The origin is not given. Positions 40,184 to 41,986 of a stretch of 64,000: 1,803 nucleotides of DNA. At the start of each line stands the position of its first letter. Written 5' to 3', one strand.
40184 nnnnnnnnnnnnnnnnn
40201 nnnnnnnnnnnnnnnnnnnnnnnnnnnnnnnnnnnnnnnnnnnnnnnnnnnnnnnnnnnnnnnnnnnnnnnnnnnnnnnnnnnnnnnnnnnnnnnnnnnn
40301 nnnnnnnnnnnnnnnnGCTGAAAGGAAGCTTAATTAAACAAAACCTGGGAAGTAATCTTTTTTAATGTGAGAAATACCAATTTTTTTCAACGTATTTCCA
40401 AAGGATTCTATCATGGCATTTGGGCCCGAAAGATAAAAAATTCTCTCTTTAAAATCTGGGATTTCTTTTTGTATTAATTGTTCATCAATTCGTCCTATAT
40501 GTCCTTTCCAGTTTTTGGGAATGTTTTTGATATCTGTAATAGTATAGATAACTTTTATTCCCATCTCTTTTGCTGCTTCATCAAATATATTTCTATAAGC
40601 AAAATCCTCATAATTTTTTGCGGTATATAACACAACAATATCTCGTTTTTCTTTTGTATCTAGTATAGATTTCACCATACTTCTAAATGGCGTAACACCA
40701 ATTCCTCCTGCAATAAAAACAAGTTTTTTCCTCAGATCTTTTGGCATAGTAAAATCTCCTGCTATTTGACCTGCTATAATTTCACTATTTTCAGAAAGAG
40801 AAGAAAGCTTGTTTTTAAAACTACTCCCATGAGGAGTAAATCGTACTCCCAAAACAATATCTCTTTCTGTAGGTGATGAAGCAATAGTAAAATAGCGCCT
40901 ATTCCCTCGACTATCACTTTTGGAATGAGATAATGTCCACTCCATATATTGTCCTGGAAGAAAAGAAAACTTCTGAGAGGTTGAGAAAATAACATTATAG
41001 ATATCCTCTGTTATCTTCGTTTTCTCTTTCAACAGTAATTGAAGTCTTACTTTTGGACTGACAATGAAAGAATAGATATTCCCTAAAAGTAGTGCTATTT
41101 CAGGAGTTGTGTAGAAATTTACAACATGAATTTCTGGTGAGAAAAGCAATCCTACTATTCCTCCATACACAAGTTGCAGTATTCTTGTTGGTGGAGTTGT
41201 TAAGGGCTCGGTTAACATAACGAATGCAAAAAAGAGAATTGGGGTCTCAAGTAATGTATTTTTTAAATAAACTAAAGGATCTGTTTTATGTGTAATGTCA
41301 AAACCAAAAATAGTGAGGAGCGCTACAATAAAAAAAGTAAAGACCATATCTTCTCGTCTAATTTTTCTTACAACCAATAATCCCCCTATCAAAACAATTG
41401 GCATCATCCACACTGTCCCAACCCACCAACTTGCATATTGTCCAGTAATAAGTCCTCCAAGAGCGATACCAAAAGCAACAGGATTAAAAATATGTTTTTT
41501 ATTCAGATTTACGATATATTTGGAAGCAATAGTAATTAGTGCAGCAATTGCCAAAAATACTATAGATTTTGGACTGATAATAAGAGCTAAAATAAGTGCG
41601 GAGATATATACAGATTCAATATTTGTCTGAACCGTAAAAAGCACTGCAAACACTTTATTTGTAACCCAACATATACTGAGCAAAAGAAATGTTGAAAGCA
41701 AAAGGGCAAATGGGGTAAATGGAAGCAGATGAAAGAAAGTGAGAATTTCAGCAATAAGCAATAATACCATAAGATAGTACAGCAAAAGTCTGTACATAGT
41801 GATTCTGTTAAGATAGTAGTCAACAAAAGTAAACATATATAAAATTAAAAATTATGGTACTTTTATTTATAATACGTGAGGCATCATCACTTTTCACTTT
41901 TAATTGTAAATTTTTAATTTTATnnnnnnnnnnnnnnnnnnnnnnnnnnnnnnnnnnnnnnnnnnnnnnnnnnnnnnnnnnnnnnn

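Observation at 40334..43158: Extracytoplasmic flavinylation / electron-transfer module: ApbE + secreted FMN-binding protein + membrane FNR-like NAD(P)H oxidoreductase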

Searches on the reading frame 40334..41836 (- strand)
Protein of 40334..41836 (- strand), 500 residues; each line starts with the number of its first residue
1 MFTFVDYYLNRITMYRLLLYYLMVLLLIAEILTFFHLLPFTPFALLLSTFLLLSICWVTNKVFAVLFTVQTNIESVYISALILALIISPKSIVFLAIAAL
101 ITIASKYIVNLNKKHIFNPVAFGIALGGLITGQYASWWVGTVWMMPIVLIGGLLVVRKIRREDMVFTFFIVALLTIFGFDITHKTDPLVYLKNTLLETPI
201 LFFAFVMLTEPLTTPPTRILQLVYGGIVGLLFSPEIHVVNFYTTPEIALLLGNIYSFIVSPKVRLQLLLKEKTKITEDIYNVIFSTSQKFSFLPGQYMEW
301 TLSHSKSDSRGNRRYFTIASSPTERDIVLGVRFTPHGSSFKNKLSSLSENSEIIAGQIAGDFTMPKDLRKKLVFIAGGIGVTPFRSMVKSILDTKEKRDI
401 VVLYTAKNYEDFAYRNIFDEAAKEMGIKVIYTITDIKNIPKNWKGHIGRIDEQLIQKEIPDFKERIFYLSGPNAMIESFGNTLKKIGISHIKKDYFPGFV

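Call 3: search_protein_families(library=pfam, proteins=[window:40334-41836:-], max_evalue=0.01)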
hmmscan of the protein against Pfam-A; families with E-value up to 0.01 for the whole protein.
window:40334-41836:- (500 aa): 4 families
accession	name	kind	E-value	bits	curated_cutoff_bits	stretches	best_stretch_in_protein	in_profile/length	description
PF00175.26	NAD_binding_1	-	5.8e-18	66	22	1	374-478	1-106/109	Oxidoreductase NAD-binding domain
PF03116.20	NQR2_RnfD_RnfE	-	3.5e-05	23.8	27.7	1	140-254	171-281/296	NQR2, RnfD, RnfE family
PF08030.17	NAD_binding_6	-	0.0011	19.5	22.2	1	371-411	3-48/156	Ferric reductase NAD binding domain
PF00970.30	FAD_binding_6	-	0.0076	17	21.1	0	268-351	3-86/99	Oxidoreductase FAD-binding domain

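Call 4: search_protein_families(library=ncbifam, proteins=[window:40334-41836:-], max_evalue=0.01)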
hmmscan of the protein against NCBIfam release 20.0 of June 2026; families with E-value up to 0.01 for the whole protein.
window:40334-41836:- (500 aa): 22 families
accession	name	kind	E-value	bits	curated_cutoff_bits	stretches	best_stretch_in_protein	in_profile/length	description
NF009805.0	PRK13289.1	equivalog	9.4e-25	87.3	432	1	290-491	183-385/399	NO-inducible flavohemoprotein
NF005963.0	PRK08051.1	equivalog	2.3e-21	76.2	230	1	271-483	10-214/233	NAD(P)H-flavin reductase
NF058606.1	GlBtMonoRdsGbcB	equivalog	3.4e-20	72.3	500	1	274-489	23-238/362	glycine betaine monooxygenase reductase subunit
NF007964.0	PRK10684.1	equivalog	5.6e-20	71.6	383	1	270-496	15-237/333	NADH oxidoreductase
NF040810.1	BenC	equivalog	3e-17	62.8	430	1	284-490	126-322/333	benzoate 1,2-dioxygenase electron transfer component BenC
NF008822.0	PRK11872.1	equivalog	3.1e-15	56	402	1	285-492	130-329/341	anthranilate 1,2-dioxygenase electron transfer component AntC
NF052252.1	flav_redu_LuxG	exception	1.5e-14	53.7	340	1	273-482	9-212/232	flavin mononucleotide reductase LuxG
TIGR02160.1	PA_CoA_Oxy5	hypoth_equivalog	6.3e-14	51.5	420.8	1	286-490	27-233/352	1,2-phenylacetyl-CoA epoxidase subunit PaaE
NF045803.1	MethMoxFADbindMmoC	equivalog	4.7e-13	48.6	500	1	286-490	134-332/343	aromatic/alkene monooxygenase hydroxylase FAD-binding subunit MmoC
TIGR01941.1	nqrF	equivalog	3e-11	42.9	295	1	317-489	210-394/405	NADH:ubiquinone reductase (Na(+)-transporting) subunit F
NF040830.1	sulfhyd_ShyC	equivalog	3.5e-11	42.8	600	1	287-416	34-155/288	NAD(P)-dependent hydrogenase/sulfhydrogenase 2 subunit gamma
NF006220.0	PRK08345.1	subfamily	2.3e-10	40.2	395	1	287-475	38-228/294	cytochrome-c3 hydrogenase subunit gamma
TIGR02911.1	sulfite_red_B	equivalog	1e-07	31.4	288.6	1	358-489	88-215/261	anaerobic sulfite reductase subunit AsrB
NF000796.0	PRK00054.1-1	equivalog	2.2e-06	27.1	224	1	271-485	10-191/254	dihydroorotate dehydrogenase electron transfer subunit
NF009414.0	PRK12778.1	equivalog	3.8e-06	25.4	1103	1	271-490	6-207/752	bifunctional dihydroorotate dehydrogenase B NAD binding subunit/NADPH-dependent glutamate synthase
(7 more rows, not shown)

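Call 6: find_homologous_proteins(query=window:40334-41836:-, max_evalue=0.00001)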
Query window:40334-41836:- (500 aa): 7589 proteins with E <= 0.00001 among 8000 candidates; the best 120 are listed.
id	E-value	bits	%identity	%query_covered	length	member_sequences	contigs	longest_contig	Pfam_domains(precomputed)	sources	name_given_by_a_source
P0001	0.0e+0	1098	100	100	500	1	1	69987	PF00175.27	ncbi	-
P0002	4.5e-244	829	74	99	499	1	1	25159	PF00175.27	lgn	-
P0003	4.4e-240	815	72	99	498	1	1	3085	PF00175.27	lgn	-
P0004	6.5e-235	798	70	100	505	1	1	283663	PF00175.27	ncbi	-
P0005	8.8e-230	782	69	100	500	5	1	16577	PF00175.27,PF03116.21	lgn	-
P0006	1.1e-214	732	66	97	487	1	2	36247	PF00175.27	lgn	-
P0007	7.0e-210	716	66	97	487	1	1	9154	PF00175.27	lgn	-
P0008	1.1e-203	695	63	99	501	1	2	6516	PF00175.27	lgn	-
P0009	2.2e-201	688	62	99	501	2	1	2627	PF00175.27,PF03116.21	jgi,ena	-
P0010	6.9e-190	650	58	99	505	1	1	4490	PF00175.27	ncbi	-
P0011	2.8e-188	645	57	100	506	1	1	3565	PF00175.27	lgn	-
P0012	8.4e-188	643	57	99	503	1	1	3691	PF00175.27,PF03116.21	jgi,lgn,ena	-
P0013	9.8e-184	630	56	99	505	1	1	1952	PF00175.27,PF03116.21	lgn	-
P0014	7.5e-183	627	55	99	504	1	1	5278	PF00175.27,PF03116.21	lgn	-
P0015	8.8e-183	627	58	97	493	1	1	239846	PF00175.27,PF03116.21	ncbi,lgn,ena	-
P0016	8.5e-182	623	55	100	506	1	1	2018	PF00175.27,PF03116.21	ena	-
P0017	1.5e-181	622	54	100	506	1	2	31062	PF00175.27,PF03116.21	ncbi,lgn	-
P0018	5.3e-181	621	54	100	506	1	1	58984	PF00175.27,PF03116.21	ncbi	ncbi:MAG: RnfABCDGE type electron transport complex subunit D [Chloroflexota bacterium]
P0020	2.5e-180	618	55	100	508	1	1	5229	PF00175.27,PF03116.21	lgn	-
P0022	4.4e-180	618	55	100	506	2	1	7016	PF00175.27,PF03116.21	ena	-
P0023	4.7e-180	618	55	99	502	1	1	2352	PF00175.27,PF03116.21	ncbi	-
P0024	5.9e-180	617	55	99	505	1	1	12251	PF00175.27,PF03116.21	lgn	-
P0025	7.9e-180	617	53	100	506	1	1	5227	PF00175.27,PF03116.21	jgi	jgi:ferredoxin-NADP reductase/Na+-transporting NADH:ubiquinone oxidoreductase subunit NqrB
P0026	8.0e-180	617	54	100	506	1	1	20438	PF00175.27,PF03116.21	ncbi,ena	-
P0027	1.5e-179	616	54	99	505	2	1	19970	PF00175.27,PF03116.21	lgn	-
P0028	3.8e-179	615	54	100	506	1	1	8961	PF00175.27,PF03116.21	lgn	-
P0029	3.9e-179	615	56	99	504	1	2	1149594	PF00175.27,PF03116.21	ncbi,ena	-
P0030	4.7e-179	614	54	99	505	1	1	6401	PF00175.27,PF03116.21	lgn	-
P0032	9.5e-179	613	55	99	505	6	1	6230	PF00175.27,PF03116.21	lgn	-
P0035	1.7e-178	612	55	100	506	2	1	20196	PF00175.27,PF03116.21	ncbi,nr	ncbi:RnfABCDGE type electron transport complex subunit D [Patescibacteria group bacterium]|nr:RnfABC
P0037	1.9e-178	612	56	95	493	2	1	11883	PF00175.27,PF03116.21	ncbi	-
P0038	2.0e-178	612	55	100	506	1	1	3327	PF00175.27,PF03116.21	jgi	jgi:ferredoxin-NADP reductase/Na+-translocating ferredoxin:NAD+ oxidoreductase RnfD subunit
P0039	2.2e-178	612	53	100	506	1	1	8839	PF00175.27,PF03116.21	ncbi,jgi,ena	jgi:ferredoxin-NADP reductase/Na+-translocating ferredoxin:NAD+ oxidoreductase RnfD subunit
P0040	2.7e-178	612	52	100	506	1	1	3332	PF00175.27,PF03116.21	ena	-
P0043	3.2e-178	612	54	100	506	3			PF00175.27,PF03116.21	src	-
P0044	3.2e-178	611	55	99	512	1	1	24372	PF00175.27,PF03116.21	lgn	-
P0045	3.3e-178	611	53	100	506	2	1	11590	PF00175.27,PF03116.21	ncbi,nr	ncbi:MAG TPA: RnfABCDGE type electron transport complex subunit D [Phototrophicaceae bacterium]|nr:R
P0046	3.7e-178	611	55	100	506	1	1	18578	PF00175.27,PF03116.21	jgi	jgi:ferredoxin-NADP reductase/Na+-translocating ferredoxin:NAD+ oxidoreductase RnfD subunit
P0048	3.9e-178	611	53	99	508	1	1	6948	PF00175.27,PF03116.21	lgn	-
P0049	4.2e-178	611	57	99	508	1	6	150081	PF00175.27,PF03116.21,PF08030.18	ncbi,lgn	-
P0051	6.3e-178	611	53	98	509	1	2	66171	PF00175.27,PF03116.21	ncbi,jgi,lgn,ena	-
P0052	6.3e-178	611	54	99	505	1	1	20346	PF00175.27,PF03116.21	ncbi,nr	ncbi:MAG TPA: RnfABCDGE type electron transport complex subunit D [Candidatus Saccharimonadales bact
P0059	1.2e-177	610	53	99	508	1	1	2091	PF00175.27,PF03116.21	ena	-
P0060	1.2e-177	610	55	99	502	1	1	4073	PF00175.27,PF03116.21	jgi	jgi:ferredoxin-NADP reductase/Na+-translocating ferredoxin:NAD+ oxidoreductase RnfD subunit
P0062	1.7e-177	609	56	100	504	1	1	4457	PF00175.27,PF03116.21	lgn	-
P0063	2.0e-177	609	55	99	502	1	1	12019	PF00175.27,PF03116.21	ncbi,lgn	-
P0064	2.3e-177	609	53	100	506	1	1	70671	PF00175.27,PF03116.21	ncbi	ncbi:MAG: FAD-dependent oxidoreductase [Aggregatilineales bacterium]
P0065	2.6e-177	609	54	100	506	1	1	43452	PF00175.27,PF03116.21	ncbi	-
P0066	2.6e-177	609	52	100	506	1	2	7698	PF00175.27,PF03116.21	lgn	-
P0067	2.6e-177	608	54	100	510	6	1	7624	PF00175.27,PF03116.21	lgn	-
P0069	2.9e-177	608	55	100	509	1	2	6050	PF00175.27,PF03116.21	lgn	-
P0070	3.9e-177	608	55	99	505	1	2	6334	PF00175.27,PF03116.21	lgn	-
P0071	4.6e-177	608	54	100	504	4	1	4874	PF00175.27,PF03116.21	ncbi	-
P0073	6.0e-177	607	55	100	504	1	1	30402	PF00175.27,PF03116.21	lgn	-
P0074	6.1e-177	607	54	100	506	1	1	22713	PF00175.27,PF03116.21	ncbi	ncbi:MAG: RnfABCDGE type electron transport complex subunit D [Roseiflexaceae bacterium]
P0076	6.2e-177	607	54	99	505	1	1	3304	PF00175.27,PF03116.21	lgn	-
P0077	6.4e-177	607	52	100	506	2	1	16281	PF00175.27,PF03116.21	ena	-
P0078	7.1e-177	607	54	99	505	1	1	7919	PF00175.27,PF03116.21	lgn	-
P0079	7.9e-177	607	54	99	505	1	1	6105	PF00175.27,PF03116.21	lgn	-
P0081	8.0e-177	607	53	100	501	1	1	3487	PF00175.27,PF03116.21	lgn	-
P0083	1.1e-176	606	53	100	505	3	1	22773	PF00175.27,PF03116.21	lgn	-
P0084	1.6e-176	606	53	100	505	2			PF00175.27,PF03116.21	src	-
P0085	1.8e-176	606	53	100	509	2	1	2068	PF00175.27,PF03116.21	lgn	-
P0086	2.3e-176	605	55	99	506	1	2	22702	PF00175.27,PF03116.21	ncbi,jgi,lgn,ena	-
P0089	3.2e-176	605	53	100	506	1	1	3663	PF00175.27,PF03116.21,PF00970.31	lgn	-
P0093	5.4e-176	604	55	100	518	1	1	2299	PF00175.27,PF03116.21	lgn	-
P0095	6.0e-176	604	53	100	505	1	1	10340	PF00175.27,PF03116.21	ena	-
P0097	6.8e-176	604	55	99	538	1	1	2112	PF00175.27,PF03116.21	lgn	-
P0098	8.7e-176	603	52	100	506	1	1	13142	PF00175.27,PF03116.21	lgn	-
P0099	9.0e-176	603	53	100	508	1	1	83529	PF00175.27,PF03116.21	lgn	-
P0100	9.5e-176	603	52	100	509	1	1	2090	PF00175.27,PF03116.21,PF08030.18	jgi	jgi:ferredoxin-NADP reductase/Na+-translocating ferredoxin:NAD+ oxidoreductase RnfD subunit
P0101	1.0e-175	603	54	100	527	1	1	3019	PF00175.27,PF03116.21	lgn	-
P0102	1.1e-175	603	55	99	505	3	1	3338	PF00175.27,PF03116.21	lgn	-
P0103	1.1e-175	603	55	99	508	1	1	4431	PF00175.27,PF03116.21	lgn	-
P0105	1.3e-175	603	52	100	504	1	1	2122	PF00175.27,PF03116.21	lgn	-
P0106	1.4e-175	603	52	99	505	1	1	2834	PF00175.27,PF03116.21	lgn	-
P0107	1.4e-175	603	54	100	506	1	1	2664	PF00175.27,PF03116.21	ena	-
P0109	1.8e-175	602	52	100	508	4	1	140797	PF00175.27,PF03116.21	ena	-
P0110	1.9e-175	602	53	100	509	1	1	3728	PF00175.27,PF03116.21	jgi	jgi:ferredoxin-NADP reductase/Na+-translocating ferredoxin:NAD+ oxidoreductase RnfD subunit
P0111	2.5e-175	602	55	97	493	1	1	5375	PF00175.27,PF03116.21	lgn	-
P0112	2.7e-175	602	52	100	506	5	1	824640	PF00175.27,PF03116.21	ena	-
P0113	2.7e-175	602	52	100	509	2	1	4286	PF00175.27,PF03116.21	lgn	-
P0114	2.8e-175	602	53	100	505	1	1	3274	PF00175.27,PF03116.21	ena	-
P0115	3.0e-175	602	55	100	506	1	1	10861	PF00175.27,PF03116.21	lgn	-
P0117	4.2e-175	601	54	100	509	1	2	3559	PF00175.27,PF03116.21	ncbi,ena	-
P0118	4.7e-175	601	54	97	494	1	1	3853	PF00175.27,PF03116.21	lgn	-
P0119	5.5e-175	601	52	100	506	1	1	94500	PF00175.27,PF03116.21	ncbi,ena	-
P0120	6.0e-175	601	52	100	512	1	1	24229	PF00175.27,PF03116.21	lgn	-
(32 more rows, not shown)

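Call 11: find_encoding_contigs(protein=P0001, flank=10000, max_places=3)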
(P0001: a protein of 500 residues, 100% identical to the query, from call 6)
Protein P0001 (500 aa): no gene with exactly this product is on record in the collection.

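Call 12: find_encoding_contigs(protein=P0004, flank=10000, max_places=3)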
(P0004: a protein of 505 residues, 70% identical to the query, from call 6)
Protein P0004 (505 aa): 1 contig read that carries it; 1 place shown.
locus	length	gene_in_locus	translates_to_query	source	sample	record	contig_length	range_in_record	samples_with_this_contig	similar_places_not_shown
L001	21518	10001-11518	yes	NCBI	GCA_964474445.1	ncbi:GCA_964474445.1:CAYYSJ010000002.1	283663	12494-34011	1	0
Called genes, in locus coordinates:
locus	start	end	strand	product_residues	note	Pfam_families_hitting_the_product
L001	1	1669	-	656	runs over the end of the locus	PF04041:Glyco_hydro_130, PF04616:Glyco_hydro_43 (faint), PF00251:Glyco_hydro_32N (weak), PF04041:Glyco_hydro_130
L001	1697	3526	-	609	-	PF04041:Glyco_hydro_130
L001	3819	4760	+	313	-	PF08240:ADH_N, PF00107:ADH_zinc_N, PF13602:ADH_zinc_N_2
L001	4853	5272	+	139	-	PF01475:FUR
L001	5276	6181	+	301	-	PF01297:ZnuA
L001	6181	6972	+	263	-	PF00005:ABC_tran, PF02463:SMC_N (faint), PF13166:AAA_13 (faint), PF13304:AAA_21 (weak)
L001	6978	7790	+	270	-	PF00950:ABC-3, PF01032:FecCD (faint)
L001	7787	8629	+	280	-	PF00950:ABC-3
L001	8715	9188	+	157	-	PF04205:FMN_bind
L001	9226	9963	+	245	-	PF02424:ApbE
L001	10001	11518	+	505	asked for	PF00175:NAD_binding_1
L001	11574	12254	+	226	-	PF00072:Response_reg, PF00486:Trans_reg_C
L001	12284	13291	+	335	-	PF00512:HisKA, PF02518:HATPase_c, PF14501:HATPase_c_5 (weak)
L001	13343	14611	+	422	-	PF25919:BSH_CusB (weak), PF25990:Beta-barrel_YknX, PF25967:RND-MFP_C, PF25975:CzcB_C, PF25989:YknX_C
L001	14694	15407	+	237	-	PF00005:ABC_tran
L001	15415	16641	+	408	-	PF12704:MacB_PCD, PF02687:FtsX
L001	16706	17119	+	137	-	PF18914:DUF5666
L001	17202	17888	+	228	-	PF00085:Thioredoxin (faint), PF13462:Thioredoxin_4, PF01323:DSBA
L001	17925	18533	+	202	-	PF02525:Flavodoxin_2, PF03358:FMN_red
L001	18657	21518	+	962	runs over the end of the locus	PF08448:PAS_4, PF13426:PAS_9, PF08447:PAS_3, PF00989:PAS, PF08447:PAS_3, PF08448:PAS_4, PF13426:PAS_9, PF08448:PAS_4, +11 more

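Call 13: find_encoding_contigs(protein=P0029, flank=10000, max_places=3)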
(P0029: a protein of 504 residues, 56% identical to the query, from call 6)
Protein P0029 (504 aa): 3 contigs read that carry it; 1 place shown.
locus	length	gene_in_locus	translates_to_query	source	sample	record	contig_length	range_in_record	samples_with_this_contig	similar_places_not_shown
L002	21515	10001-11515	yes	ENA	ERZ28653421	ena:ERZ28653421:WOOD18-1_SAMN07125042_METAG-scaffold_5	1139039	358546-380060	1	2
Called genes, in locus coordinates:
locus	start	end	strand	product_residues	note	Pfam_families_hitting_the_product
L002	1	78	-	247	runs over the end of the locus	PF01061:ABC2_membrane, PF12698:ABC2_membrane_3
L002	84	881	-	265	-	PF00005:ABC_tran, PF13304:AAA_21 (weak)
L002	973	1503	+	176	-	PF01931:NTPase_I-T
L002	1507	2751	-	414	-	PF01566:Nramp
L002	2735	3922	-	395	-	PF05239:PRC (faint), PF03448:MgtE_N, PF00571:CBS (weak)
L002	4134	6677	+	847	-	PF00690:Cation_ATPase_N, PF00122:E1-E2_ATPase, PF00702:Hydrolase, PF13246:Cation_ATPase (weak), PF00689:Cation_ATPase_C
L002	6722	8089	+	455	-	PF01566:Nramp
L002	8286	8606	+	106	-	-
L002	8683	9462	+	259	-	PF02424:ApbE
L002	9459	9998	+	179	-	PF04205:FMN_bind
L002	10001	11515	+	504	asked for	PF03116:NQR2_RnfD_RnfE (weak), PF00175:NAD_binding_1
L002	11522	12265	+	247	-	PF00106:adh_short, PF08659:KR, PF13460:NAD_binding_10 (weak), PF13561:adh_short_C2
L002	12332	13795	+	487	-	-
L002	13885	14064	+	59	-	-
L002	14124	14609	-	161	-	-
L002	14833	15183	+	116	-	PF00076:RRM_1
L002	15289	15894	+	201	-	PF00300:His_Phos_1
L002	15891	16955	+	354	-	PF01738:DLH, PF02129:Peptidase_S15 (weak), PF20434:BD-FAE, PF00561:Abhydrolase_1, PF12146:Hydrolase_4, PF12697:Abhydrolase_6 (weak), PF00326:Peptidase_S9, PF08840:BAAT_C, +1 more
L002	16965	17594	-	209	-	-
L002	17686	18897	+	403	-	PF13399:LytR_C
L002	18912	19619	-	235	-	-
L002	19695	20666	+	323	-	PF00768:Peptidase_S11, PF13354:Beta-lactamase2 (weak)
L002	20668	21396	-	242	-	PF01988:VIT1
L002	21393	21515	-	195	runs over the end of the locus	-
